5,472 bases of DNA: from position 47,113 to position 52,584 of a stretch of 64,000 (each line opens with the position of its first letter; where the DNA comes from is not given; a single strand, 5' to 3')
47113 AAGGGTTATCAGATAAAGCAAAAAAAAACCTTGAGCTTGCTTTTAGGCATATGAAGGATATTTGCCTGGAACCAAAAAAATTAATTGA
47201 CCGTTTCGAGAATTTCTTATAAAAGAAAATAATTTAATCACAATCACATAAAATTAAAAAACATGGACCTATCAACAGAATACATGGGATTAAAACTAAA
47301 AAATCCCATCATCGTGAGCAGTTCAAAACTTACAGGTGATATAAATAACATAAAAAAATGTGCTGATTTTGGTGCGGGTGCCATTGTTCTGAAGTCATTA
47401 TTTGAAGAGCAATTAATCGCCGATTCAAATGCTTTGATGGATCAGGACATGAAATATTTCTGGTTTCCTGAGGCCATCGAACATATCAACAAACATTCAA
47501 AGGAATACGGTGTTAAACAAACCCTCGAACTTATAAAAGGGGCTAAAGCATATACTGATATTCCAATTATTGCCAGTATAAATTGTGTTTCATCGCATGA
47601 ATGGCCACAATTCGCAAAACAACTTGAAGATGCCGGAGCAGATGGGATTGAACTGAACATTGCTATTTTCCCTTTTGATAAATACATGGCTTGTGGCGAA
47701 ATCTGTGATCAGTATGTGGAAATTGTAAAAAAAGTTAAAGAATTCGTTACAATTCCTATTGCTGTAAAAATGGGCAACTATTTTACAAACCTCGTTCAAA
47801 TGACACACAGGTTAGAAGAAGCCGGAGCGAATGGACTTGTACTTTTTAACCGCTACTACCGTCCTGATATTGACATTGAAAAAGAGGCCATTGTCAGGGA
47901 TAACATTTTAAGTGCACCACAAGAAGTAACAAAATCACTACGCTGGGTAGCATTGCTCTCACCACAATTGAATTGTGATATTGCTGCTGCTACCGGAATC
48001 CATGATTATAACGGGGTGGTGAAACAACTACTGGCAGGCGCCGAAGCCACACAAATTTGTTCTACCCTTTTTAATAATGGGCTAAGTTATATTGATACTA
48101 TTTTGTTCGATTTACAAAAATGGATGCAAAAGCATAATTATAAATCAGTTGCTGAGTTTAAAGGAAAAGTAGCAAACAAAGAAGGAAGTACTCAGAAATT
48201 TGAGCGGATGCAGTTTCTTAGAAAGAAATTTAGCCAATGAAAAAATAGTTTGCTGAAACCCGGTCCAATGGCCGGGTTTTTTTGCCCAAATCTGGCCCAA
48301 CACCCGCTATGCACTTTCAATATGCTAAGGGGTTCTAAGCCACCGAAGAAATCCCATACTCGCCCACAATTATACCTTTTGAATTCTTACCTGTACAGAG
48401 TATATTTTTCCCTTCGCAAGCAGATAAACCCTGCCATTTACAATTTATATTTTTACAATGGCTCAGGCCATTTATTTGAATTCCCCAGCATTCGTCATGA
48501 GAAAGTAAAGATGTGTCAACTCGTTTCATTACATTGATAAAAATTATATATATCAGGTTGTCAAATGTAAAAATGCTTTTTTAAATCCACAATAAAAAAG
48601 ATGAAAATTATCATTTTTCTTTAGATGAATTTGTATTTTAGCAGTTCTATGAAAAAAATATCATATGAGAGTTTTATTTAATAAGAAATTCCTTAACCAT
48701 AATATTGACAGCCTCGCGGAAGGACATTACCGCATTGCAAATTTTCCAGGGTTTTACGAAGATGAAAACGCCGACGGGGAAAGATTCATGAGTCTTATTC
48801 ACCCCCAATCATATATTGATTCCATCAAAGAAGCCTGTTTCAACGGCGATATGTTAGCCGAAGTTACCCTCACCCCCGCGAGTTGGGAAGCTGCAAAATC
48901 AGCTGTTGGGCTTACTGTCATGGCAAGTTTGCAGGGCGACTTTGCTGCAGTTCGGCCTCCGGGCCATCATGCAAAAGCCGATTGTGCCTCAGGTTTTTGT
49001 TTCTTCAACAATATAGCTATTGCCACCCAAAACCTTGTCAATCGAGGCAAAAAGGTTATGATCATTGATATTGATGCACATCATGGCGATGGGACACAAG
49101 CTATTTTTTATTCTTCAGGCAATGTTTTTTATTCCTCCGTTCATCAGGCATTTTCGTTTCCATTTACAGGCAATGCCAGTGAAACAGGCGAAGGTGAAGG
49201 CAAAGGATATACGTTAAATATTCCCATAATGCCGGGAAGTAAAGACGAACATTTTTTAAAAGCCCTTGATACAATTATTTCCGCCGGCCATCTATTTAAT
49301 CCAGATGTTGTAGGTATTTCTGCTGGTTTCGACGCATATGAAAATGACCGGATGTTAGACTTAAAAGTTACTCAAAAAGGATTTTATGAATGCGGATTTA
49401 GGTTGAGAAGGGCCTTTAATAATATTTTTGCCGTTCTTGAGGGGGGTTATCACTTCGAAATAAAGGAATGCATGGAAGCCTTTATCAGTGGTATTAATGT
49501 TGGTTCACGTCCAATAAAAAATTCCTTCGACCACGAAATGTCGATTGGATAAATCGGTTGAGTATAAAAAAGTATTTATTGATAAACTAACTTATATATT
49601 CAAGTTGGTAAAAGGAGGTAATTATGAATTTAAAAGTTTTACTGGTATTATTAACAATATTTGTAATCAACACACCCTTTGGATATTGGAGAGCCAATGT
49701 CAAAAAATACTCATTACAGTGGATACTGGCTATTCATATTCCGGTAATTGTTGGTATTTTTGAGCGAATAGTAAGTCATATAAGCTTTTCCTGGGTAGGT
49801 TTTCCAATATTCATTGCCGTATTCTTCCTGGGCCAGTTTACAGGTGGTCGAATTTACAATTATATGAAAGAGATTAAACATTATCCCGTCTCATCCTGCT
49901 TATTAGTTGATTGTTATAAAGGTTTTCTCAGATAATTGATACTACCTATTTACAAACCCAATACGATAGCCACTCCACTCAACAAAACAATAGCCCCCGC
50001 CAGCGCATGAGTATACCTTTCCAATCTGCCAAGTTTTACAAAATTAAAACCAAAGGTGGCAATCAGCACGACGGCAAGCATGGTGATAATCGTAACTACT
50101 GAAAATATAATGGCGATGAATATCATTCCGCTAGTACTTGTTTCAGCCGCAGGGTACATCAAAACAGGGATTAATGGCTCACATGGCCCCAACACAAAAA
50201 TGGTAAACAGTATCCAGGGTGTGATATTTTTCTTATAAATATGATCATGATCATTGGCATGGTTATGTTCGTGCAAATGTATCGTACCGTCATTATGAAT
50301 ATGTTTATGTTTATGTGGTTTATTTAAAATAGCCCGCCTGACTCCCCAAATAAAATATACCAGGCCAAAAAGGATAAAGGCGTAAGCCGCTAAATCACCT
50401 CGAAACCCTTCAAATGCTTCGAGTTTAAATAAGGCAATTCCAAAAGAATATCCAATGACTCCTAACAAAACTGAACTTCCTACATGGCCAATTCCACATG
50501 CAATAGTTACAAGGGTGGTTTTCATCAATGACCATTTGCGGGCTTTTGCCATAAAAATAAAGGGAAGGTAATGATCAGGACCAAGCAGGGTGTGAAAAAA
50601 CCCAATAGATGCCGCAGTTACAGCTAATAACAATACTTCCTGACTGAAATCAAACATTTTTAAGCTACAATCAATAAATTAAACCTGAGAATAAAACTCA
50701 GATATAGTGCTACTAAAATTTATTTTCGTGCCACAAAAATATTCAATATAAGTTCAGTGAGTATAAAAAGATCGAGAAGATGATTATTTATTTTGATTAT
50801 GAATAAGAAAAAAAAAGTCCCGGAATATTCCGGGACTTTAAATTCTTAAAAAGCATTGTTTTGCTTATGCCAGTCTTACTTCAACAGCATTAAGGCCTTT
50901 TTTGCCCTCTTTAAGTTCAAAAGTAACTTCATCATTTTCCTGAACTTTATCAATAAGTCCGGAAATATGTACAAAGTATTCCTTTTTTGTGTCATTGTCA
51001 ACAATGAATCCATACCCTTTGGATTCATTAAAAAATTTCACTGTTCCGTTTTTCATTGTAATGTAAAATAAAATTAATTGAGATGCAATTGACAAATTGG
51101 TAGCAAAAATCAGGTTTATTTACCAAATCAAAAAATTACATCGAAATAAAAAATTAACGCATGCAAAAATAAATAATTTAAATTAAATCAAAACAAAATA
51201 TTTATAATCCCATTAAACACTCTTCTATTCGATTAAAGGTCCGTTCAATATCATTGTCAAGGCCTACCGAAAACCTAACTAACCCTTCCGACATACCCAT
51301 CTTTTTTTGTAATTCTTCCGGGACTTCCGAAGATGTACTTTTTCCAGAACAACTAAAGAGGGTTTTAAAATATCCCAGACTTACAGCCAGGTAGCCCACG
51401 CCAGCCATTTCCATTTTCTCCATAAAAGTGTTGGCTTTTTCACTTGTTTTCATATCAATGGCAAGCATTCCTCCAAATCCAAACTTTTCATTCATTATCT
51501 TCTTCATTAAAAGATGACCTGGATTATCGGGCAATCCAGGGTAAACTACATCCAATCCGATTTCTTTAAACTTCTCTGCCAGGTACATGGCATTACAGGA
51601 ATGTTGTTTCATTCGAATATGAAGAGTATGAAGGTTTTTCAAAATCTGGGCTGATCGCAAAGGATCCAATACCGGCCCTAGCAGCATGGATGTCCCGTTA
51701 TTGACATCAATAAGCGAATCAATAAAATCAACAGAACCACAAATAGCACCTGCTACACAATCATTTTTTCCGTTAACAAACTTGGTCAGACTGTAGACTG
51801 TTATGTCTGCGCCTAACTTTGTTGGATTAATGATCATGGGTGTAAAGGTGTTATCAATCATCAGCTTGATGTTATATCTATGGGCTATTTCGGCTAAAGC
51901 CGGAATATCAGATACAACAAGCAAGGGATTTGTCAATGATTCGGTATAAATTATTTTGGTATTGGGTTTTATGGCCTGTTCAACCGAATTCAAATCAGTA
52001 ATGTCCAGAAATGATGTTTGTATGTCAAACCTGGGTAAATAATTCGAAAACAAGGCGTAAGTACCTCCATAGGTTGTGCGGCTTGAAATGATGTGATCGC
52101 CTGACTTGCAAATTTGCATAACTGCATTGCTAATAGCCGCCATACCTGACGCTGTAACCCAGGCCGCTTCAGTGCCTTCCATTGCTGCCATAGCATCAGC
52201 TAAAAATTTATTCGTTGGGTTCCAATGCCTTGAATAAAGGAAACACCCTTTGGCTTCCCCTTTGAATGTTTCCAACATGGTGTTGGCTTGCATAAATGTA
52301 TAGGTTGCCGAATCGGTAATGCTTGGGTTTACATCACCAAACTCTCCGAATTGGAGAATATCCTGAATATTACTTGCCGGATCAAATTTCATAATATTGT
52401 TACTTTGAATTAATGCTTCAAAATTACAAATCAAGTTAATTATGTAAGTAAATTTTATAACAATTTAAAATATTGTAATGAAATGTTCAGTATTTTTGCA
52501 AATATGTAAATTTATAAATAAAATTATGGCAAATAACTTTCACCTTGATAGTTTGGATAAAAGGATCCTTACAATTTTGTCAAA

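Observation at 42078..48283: SH-type NAD-linked [NiFe] hydrogenase operon (hoxF-U-Y-H-W) in a T9SS-bearing Bacteroidota genome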

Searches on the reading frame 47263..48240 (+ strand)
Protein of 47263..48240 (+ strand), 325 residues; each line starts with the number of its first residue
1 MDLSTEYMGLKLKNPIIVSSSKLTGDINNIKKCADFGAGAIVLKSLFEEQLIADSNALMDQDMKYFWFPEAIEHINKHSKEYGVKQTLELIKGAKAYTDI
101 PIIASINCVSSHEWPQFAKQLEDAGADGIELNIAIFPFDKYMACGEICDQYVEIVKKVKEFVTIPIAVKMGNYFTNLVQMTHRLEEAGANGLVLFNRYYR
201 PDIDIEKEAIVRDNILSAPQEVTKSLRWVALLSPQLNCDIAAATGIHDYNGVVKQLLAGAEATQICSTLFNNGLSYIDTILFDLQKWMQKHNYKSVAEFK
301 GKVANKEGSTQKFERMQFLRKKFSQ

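Call 5: search_protein_families(library=pfam, proteins=[window:47263-48240:+])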
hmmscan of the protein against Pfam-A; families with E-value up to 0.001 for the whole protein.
window:47263-48240:+ (325 aa): 2 families
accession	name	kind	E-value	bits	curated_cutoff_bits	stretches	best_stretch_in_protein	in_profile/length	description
PF01180.27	DHO_dh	-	2.9e-13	50.1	27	1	3-288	2-291/291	Dihydroorotate dehydrogenase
PF00701.28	DHDPS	-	0.00013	21.3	22.1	0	96-156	67-124/289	Dihydrodipicolinate synthetase family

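Call 7: search_protein_families(library=ncbifam, proteins=[window:47263-48240:+])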
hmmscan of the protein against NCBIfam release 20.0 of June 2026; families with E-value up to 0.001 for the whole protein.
window:47263-48240:+ (325 aa): 9 families
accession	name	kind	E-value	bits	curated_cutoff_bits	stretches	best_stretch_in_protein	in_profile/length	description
NF005741.0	PRK07565.1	subfamily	3e-120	401.3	303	1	1-320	2-324/335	dihydroorotate dehydrogenase-like protein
NF005574.0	PRK07259.1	equivalog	1.5e-34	119.3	269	1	2-303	4-302/304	dihydroorotate dehydrogenase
NF006183.0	PRK08318.1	equivalog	7.5e-32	110.6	335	1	2-317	3-333/422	NAD-dependent dihydropyrimidine dehydrogenase subunit PreA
TIGR01037.2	pyrD_sub1_fam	subfamily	9e-31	107.1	270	1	3-301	1-297/300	dihydroorotate dehydrogenase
NF041011.1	dihydoor_dh_Arch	equivalog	5e-26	91.5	330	1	8-301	4-285/289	dihydroorotate dehydrogenase PyrD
NF002702.0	PRK02506.1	equivalog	1.1e-14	54.3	301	2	238-305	244-311/313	dihydroorotate oxidase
NF003645.0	PRK05286.1-2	equivalog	8.7e-06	24.8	366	1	182-304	231-355/359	quinone-dependent dihydroorotate dehydrogenase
TIGR01036.1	pyrD_sub2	equivalog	0.00024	20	200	1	160-301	207-352/356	dihydroorotate dehydrogenase (quinone)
NF003652.0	PRK05286.2-5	equivalog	0.00078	18.7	267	0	155-296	206-352/353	quinone-dependent dihydroorotate dehydrogenase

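Call 49: list_cluster_members(proteins=[P0001, window:47263-48240:+, window:43993-44694:+])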
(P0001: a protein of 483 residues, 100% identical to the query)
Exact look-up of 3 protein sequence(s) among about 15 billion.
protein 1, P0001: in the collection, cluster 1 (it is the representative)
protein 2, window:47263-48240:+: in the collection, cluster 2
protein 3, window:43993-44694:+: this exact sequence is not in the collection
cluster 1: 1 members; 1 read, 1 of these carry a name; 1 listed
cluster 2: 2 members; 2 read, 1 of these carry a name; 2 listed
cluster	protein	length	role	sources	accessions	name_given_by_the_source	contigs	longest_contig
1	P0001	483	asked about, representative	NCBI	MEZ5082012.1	MAG: Ni/Fe hydrogenase subunit alpha [Bacteroidales bacterium]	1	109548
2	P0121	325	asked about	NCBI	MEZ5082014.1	MAG: dihydroorotate dehydrogenase-like protein [Bacteroidales bacterium]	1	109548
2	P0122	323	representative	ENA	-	-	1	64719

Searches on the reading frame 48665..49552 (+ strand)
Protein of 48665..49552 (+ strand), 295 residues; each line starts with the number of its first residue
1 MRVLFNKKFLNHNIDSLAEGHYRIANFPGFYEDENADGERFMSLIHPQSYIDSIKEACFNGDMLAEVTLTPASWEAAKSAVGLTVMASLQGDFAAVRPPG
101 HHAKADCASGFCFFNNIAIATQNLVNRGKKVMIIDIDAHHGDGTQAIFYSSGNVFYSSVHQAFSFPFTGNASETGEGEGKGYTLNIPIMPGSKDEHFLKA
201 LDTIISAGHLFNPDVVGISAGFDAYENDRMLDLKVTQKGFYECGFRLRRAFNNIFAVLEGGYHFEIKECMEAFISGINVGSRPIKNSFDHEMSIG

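Call 5: search_protein_families(library=pfam, proteins=[window:48665-49552:+])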
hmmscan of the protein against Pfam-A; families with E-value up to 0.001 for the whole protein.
window:48665-49552:+ (295 aa): 1 family
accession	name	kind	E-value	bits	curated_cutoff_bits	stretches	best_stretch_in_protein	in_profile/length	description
PF00850.24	Hist_deacetyl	-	3.7e-69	233.8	27.9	1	31-275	27-296/298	Histone deacetylase domain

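Call 7: search_protein_families(library=ncbifam, proteins=[window:48665-49552:+])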
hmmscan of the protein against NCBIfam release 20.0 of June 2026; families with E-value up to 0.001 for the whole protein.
window:48665-49552:+ (295 aa): 0 families

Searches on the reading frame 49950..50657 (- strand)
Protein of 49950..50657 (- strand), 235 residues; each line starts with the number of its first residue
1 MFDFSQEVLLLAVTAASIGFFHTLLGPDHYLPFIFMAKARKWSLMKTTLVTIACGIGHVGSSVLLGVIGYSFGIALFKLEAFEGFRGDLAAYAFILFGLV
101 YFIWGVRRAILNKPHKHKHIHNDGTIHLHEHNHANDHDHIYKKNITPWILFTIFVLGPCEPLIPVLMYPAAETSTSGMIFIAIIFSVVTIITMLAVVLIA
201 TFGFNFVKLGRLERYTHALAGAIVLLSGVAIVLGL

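Call 5: search_protein_families(library=pfam, proteins=[window:49950-50657:-])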
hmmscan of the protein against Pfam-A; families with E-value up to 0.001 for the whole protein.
window:49950-50657:- (235 aa): 1 family
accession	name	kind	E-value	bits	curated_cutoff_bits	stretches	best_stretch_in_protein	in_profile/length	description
PF13386.12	DsbD_2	-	5.4e-07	30.1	24.9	1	46-229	30-198/199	Cytochrome C biogenesis protein transmembrane region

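Call 7: search_protein_families(library=ncbifam, proteins=[window:49950-50657:-])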
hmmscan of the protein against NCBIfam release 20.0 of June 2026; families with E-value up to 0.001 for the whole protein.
window:49950-50657:- (235 aa): 0 families

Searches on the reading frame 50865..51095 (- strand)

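Call 54: search_protein_families(library=pfam, proteins=[window:50865-51095:-])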
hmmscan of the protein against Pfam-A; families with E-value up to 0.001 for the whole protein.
window:50865-51095:- (76 aa): 1 family
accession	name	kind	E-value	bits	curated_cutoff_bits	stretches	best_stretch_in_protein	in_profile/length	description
PF00313.28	CSD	-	1.8e-17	63.4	27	1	16-74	2-64/66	'Cold-shock' DNA-binding domain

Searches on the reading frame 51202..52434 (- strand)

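Call 42: search_protein_families(library=pfam, proteins=[window:51202-52434:-])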
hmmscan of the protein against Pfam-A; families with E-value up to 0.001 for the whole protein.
window:51202-52434:- (410 aa): 5 families
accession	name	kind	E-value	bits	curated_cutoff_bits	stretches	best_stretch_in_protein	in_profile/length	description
PF01053.26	Cys_Met_Meta_PP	-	2.6e-99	332.8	27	1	31-394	14-368/381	Cys/Met metabolism PLP-dependent enzyme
PF00155.27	Aminotran_1_2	-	2.3e-09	37.4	19.7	1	84-297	61-298/361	Aminotransferase class I and II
PF00266.25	Aminotran_5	-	2.3e-07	30.6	21.5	1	96-220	72-203/371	Aminotransferase class-V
PF01041.23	DegT_DnrJ_EryC1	-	3.6e-06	26.9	19.8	1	73-194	24-145/360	DegT/DnrJ/EryC1/StrS aminotransferase family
PF01212.27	Beta_elim_lyase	-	9.6e-06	25.6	27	1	73-196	32-170/288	Beta-eliminating lyase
